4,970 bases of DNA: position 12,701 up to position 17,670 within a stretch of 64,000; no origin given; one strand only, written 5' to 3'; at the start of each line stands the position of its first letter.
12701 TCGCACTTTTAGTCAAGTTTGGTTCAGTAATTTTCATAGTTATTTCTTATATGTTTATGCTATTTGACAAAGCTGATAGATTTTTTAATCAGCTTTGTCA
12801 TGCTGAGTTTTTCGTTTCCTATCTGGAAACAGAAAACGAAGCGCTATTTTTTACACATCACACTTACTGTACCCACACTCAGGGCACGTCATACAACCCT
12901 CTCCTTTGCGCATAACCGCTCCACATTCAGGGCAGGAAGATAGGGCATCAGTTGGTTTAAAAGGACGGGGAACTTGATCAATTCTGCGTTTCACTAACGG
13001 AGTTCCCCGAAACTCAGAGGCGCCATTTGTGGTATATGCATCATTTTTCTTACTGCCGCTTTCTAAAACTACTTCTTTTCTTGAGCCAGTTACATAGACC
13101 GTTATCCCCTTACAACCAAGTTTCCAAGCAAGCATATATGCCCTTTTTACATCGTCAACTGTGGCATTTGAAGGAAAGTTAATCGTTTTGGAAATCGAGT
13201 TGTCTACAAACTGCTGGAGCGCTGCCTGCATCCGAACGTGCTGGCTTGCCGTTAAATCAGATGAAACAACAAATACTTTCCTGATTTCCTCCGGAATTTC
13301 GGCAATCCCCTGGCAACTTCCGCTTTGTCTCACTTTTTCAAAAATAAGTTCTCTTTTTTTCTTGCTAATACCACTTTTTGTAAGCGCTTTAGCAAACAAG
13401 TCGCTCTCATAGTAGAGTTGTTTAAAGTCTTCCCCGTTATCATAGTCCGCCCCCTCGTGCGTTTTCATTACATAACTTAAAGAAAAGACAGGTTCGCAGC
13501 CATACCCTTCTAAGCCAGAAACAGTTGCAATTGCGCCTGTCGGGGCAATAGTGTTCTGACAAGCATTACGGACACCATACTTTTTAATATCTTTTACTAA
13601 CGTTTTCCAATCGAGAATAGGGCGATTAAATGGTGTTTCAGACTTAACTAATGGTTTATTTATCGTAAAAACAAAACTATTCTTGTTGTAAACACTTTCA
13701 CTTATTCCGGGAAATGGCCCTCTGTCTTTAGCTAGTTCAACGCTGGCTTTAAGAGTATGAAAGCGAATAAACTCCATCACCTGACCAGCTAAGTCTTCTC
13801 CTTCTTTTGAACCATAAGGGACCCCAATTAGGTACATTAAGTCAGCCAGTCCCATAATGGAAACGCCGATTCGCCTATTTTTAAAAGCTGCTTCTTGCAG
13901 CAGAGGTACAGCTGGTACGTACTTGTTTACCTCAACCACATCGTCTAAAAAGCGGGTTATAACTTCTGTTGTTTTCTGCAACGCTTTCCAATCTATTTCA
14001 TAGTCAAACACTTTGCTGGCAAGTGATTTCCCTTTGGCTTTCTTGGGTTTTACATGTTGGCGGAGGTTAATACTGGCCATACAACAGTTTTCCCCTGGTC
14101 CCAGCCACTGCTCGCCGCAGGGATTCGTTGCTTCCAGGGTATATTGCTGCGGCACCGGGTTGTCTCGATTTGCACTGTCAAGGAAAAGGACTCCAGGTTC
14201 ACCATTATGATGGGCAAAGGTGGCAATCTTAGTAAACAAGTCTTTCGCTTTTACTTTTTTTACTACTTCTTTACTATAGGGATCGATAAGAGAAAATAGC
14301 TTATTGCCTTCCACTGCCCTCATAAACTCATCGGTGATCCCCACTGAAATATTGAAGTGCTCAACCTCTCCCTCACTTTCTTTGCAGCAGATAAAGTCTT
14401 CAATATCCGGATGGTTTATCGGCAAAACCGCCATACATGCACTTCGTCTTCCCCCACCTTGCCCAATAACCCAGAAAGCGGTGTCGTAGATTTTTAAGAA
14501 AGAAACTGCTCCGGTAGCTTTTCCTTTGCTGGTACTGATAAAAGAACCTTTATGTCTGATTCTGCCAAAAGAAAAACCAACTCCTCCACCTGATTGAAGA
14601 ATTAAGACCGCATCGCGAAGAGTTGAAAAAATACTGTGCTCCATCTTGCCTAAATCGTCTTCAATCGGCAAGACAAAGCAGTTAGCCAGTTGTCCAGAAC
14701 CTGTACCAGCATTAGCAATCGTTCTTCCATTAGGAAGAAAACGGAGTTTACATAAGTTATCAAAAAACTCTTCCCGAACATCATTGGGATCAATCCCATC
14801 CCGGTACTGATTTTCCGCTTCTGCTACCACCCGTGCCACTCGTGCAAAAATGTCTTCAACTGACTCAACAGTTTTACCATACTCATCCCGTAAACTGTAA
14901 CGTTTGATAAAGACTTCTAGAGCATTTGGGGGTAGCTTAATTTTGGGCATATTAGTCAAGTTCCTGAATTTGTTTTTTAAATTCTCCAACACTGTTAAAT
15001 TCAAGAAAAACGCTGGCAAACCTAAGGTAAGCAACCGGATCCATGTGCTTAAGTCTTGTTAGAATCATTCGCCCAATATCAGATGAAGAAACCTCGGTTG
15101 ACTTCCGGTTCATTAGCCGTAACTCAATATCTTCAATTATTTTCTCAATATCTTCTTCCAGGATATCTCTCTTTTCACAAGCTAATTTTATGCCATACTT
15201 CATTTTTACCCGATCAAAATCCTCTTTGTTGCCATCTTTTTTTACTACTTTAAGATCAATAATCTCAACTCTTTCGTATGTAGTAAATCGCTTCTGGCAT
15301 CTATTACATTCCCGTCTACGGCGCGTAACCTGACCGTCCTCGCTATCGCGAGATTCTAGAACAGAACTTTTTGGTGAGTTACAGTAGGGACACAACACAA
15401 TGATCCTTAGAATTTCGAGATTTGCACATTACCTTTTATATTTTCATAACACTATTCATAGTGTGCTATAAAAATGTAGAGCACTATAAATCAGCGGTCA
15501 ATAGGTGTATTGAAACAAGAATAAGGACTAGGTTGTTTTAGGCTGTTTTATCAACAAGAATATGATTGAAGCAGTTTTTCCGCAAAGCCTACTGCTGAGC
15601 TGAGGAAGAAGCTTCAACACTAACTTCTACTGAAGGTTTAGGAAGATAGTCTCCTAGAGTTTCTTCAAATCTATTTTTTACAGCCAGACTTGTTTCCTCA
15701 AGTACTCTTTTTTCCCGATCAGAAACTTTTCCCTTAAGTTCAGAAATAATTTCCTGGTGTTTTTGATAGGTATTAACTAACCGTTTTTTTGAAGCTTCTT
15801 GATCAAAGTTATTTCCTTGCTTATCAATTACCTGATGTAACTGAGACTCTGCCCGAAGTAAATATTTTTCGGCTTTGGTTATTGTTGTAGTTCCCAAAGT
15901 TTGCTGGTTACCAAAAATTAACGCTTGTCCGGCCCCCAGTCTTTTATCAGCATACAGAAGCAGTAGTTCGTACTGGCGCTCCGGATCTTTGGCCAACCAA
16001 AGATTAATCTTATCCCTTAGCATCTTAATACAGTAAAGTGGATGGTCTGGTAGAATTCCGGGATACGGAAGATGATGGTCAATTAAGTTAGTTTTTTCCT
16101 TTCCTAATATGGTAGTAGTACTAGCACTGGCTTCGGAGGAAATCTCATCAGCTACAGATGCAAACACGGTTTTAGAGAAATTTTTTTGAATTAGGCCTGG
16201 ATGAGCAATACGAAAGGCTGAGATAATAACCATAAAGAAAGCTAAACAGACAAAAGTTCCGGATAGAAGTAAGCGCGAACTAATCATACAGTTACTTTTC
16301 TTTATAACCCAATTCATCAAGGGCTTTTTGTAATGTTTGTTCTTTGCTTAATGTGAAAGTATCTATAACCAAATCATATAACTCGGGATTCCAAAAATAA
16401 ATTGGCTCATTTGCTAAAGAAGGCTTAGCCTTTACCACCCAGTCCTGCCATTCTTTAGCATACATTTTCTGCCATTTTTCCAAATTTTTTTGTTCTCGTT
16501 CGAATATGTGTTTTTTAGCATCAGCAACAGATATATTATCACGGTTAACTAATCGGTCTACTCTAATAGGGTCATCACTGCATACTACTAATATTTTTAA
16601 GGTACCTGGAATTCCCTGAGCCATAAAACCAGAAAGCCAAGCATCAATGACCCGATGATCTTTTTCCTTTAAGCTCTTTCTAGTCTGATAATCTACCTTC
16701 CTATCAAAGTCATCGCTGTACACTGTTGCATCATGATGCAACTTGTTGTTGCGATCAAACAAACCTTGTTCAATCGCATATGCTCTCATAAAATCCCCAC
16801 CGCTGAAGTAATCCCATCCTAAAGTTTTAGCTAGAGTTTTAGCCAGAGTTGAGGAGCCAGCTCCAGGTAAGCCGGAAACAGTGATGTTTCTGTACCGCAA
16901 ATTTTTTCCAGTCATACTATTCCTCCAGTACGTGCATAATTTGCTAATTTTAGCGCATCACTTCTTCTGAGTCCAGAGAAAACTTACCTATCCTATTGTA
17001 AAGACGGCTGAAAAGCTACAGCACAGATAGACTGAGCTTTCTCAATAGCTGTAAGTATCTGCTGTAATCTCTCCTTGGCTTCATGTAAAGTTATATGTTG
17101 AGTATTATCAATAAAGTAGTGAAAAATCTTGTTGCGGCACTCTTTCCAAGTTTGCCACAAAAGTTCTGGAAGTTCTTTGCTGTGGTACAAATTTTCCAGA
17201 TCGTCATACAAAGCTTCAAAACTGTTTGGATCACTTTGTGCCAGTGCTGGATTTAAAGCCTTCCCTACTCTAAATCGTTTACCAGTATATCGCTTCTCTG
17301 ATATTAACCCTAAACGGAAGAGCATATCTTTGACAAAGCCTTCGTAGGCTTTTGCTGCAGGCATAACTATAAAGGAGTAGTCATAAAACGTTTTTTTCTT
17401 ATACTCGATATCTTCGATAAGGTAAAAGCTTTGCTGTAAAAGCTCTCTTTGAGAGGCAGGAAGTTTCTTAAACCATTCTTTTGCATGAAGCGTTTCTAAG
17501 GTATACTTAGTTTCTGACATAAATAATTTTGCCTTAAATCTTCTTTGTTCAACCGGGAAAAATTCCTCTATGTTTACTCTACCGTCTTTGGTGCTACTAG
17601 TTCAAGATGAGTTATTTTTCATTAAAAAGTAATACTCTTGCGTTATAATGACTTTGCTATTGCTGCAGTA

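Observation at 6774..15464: Three tandem, divergent, full-length class II (B12-dependent) ribonucleotide reductases in one NrdR-headed array with a B12 adenosyltransferase, Maf and MazG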

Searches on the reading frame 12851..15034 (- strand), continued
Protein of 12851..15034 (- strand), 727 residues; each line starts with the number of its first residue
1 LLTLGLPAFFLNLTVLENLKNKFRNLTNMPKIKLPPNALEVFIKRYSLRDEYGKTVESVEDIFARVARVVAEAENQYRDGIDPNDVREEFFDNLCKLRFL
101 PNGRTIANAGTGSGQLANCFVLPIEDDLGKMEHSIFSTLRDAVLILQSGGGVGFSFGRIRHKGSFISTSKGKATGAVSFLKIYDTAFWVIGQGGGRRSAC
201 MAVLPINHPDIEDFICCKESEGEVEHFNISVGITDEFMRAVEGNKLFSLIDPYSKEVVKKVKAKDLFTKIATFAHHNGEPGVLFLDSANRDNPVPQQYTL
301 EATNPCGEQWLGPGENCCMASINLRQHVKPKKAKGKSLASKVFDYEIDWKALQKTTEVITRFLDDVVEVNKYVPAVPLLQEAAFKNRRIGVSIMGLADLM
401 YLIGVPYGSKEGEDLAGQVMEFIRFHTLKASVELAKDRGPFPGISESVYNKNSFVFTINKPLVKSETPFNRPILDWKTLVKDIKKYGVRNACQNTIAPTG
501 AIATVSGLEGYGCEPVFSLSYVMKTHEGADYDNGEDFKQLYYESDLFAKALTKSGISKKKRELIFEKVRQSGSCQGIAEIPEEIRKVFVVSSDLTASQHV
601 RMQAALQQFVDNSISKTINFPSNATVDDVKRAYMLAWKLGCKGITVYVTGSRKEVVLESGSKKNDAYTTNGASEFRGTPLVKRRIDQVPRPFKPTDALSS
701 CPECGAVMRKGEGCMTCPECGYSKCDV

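Call 79: search_solved_structures(query=window:12851-14950:-, max_evalue=1e-40, show_alignments=1)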
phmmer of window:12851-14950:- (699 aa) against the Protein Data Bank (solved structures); distinct sequences matched with E-value up to 1e-40: 11.
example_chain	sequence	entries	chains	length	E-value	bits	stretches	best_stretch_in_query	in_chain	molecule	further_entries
1xjk_A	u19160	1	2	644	1.7e-100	340.9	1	87-631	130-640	ribonucleotide reductase, B12-dependent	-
1xje_A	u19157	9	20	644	3.3e-100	339.9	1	87-631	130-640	ribonucleotide reductase, B12-dependent | Ribonucleoside-diphosphate reductase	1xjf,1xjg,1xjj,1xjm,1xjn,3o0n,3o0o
5im3_A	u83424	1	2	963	1e-52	183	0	219-656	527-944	Ribonucleoside-diphosphate reductase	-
2wgh_A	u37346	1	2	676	4.2e-50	174.3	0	219-619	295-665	RIBONUCLEOSIDE-DIPHOSPHATE REDUCTASE LARGE SUBUNIT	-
6l3r_A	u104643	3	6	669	4.8e-50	174.1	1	59-616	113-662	Ribonucleoside-diphosphate reductase large subunit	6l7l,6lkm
7agj_A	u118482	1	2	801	7.4e-50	173.5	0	229-494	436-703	Ribonucleoside-diphosphate reductase subunit alpha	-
3hnc_A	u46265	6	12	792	7.6e-50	173.4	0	219-619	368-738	Ribonucleoside-diphosphate reductase large subunit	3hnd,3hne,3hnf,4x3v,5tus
5d1y_A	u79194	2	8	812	8.5e-50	173.3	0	219-619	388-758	Ribonucleoside-diphosphate reductase large subunit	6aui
1zyz_A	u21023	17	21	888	3.5e-46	161.3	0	215-620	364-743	Ribonucleoside-diphosphate reductase large chain 1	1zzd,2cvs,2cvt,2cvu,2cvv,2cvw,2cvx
3tb9_A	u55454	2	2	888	2e-45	158.8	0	215-620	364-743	Ribonucleoside-diphosphate reductase large chain 1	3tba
3s8a_A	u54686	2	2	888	2.2e-45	158.7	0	215-620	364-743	Ribonucleoside-diphosphate reductase large chain 1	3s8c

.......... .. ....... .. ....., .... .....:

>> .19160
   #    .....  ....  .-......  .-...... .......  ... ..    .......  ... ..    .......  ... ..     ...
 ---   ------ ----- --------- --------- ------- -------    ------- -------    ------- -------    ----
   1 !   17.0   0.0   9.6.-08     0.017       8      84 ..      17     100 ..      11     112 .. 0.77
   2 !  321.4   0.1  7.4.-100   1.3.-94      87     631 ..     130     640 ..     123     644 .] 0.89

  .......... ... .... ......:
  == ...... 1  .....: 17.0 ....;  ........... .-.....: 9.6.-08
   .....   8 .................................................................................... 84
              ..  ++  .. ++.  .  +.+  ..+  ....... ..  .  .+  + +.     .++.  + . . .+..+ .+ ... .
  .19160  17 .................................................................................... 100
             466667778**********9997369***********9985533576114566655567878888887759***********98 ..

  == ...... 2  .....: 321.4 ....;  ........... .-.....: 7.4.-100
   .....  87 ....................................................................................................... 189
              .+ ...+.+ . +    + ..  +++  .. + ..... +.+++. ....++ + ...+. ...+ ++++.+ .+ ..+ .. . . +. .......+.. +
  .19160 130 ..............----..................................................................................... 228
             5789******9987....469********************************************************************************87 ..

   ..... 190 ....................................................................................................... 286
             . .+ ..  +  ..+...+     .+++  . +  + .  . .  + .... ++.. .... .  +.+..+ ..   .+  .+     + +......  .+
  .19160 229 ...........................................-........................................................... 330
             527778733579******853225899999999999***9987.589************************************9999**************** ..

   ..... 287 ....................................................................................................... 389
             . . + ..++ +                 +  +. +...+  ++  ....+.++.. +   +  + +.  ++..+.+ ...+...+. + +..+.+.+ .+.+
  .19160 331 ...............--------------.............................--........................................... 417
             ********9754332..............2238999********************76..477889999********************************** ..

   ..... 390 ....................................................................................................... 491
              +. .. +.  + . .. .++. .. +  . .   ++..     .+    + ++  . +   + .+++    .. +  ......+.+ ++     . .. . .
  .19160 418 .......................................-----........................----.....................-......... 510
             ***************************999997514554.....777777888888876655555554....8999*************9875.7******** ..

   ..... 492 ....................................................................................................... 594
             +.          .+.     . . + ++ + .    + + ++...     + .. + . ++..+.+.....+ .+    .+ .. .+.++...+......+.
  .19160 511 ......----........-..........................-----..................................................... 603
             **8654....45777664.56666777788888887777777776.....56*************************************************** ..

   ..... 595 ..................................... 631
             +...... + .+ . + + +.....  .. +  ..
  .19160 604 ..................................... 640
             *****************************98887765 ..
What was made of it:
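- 12851..14950 (-): NrdJ paralog J1 (699 aa): class II RNR, no ATP-cone, C-terminal six-Cys zinc finger. Best PDB match is T. maritima NrdJ, E=1.7e-100 (call 79).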

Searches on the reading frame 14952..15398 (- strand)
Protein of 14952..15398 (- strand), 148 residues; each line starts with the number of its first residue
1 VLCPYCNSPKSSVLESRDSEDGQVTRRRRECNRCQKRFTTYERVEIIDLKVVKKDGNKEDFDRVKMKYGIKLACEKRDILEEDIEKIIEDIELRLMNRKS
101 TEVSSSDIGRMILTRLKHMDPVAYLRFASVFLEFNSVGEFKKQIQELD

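Call 4: search_protein_families(library=pfam, proteins=[window:14952-15398:-])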
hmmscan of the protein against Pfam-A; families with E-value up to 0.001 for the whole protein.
window:14952-15398:- (148 aa): 2 families
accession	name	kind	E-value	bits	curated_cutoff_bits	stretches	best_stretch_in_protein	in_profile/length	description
PF22811.2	Zn_ribbon_NrdR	-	7.5e-19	67.8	27.2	1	1-42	1-42/42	Transcriptional repressor NrdR-like, N-terminal domain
PF03477.21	ATP-cone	-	1.6e-16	61.1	25.8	1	50-134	2-85/88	ATP cone domain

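Call 5: search_protein_families(library=ncbifam, proteins=[window:14952-15398:-])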
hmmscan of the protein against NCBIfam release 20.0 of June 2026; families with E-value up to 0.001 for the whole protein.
window:14952-15398:- (148 aa): 2 families
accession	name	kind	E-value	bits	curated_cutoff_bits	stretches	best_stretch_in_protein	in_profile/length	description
TIGR00244.1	TIGR00244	equivalog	2.7e-52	176.8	124.65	1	1-147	1-147/147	transcriptional regulator NrdR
NF006732.0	PRK09263.1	equivalog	0.0006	18.3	657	1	49-122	3-75/712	anaerobic ribonucleoside-triphosphate reductase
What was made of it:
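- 14952..15398 (-): nrdR (148 aa): zinc-ribbon plus ATP-cone repressor. TIGR00244 176.8 bits (cutoff 124.65); Pfam Zn_ribbon_NrdR plus ATP-cone (calls 4, 5).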

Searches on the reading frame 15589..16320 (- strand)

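Call 51: search_protein_families(library=pfam, proteins=[window:15589-16320:-], max_evalue=0.01)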
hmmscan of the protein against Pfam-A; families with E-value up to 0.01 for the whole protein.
window:15589-16320:- (243 aa): 1 family
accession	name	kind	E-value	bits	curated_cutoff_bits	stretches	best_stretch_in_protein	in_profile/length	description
PF18915.5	DUF5667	-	5.5e-11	43.2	27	1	88-201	1-98/99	Domain of unknown function (DUF5667)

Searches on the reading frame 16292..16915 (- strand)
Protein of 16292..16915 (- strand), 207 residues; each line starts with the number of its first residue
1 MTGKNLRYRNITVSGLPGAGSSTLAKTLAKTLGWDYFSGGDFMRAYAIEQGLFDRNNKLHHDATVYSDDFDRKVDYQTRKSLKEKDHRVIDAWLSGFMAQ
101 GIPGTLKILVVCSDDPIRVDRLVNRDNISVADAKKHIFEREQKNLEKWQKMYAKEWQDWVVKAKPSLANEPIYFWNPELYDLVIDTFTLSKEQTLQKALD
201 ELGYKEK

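Call 51: search_protein_families(library=pfam, proteins=[window:16292-16915:-], max_evalue=0.01)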
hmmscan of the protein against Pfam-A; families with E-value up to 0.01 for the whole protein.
window:16292-16915:- (207 aa): 7 families
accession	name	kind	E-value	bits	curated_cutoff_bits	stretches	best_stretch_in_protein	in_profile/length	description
PF13189.12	Cytidylate_kin2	-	6.5e-17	62.7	28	1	10-186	1-174/176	Cytidylate kinase-like family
PF13207.12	AAA_17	-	2.2e-10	41.4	27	1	15-96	2-82/136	AAA domain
PF13238.12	AAA_18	-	1.9e-09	38.5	29.4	1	11-131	1-117/128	AAA domain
PF02224.24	Cytidylate_kin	-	5.3e-05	23.5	26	1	11-48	1-38/211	Cytidylate kinase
PF00406.28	ADK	-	0.00075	20.1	26.8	1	14-48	2-36/151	Adenylate kinase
PF01712.25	dNK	-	0.0026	18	27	1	11-79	1-65/203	Deoxynucleoside kinase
PF13521.12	AAA_28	-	0.0043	17.7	27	0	11-62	2-50/164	AAA domain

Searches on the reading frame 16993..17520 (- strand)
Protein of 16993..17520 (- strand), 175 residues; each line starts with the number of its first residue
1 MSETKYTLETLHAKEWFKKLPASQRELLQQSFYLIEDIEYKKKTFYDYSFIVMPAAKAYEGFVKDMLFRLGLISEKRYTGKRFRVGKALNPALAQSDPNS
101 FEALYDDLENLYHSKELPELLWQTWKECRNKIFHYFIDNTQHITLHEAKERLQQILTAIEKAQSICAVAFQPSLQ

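Call 51: search_protein_families(library=pfam, proteins=[window:16993-17520:-], max_evalue=0.01)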
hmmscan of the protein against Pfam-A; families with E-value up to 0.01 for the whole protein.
window:16993-17520:- (175 aa): 2 families
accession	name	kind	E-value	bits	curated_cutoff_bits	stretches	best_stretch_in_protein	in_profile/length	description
PF18869.6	HEPN_RnaseLS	-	0.00016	22.4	29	1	42-80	22-60/124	RnaseLS-like HEPN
PF19034.5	RnlA-toxin_DBD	-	0.0064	17.3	27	0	42-112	38-111/125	RNase LS, bacterial toxin DBD domain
